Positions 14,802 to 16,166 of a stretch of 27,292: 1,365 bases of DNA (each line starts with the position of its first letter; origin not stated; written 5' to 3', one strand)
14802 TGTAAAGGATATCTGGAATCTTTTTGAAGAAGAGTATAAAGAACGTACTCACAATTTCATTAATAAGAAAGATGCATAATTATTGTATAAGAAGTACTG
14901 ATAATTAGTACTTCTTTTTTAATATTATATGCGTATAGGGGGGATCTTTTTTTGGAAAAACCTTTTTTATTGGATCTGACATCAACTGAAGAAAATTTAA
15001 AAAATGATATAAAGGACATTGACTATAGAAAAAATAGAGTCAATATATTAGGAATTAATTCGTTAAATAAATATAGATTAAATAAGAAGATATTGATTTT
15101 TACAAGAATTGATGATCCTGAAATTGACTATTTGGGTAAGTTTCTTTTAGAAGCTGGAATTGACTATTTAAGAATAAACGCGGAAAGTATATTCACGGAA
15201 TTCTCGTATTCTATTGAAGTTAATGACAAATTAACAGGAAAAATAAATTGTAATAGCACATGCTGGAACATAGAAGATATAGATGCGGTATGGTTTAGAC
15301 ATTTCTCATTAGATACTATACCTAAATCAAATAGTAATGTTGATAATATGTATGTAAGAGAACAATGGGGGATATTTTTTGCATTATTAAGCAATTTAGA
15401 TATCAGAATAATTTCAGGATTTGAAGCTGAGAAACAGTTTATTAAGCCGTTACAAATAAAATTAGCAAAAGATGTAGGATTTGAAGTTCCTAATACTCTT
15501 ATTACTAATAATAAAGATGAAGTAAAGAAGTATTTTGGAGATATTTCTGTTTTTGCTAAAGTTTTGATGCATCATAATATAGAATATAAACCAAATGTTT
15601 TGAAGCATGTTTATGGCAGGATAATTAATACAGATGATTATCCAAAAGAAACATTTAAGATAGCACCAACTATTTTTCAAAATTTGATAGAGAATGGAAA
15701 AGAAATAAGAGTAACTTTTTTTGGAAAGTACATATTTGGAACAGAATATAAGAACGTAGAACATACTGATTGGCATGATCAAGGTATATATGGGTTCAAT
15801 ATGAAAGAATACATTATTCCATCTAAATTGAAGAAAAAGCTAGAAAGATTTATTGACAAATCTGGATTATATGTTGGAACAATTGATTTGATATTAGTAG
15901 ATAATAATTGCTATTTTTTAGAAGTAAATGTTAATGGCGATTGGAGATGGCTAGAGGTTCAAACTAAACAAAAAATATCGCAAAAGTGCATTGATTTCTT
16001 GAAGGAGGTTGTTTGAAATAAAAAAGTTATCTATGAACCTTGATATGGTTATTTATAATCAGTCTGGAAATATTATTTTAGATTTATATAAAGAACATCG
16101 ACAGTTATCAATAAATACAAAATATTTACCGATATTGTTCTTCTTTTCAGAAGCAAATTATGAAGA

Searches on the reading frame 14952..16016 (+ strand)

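Call 79: search_protein_families(library=pfam, proteins=[window:14952-16016:+], max_evalue=0.001)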
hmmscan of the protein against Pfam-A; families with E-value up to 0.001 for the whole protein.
window:14952-16016:+ (354 aa): 2 families
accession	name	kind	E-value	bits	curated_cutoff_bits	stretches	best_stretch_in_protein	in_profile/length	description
PF21068.3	ATPgraspMvdD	-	2.1e-05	25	27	1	46-149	1-108/121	MvdD pre-ATP grasp domain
PF08443.16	RimK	-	0.00072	19.6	21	0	241-349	77-187/188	RimK-like ATP-grasp domain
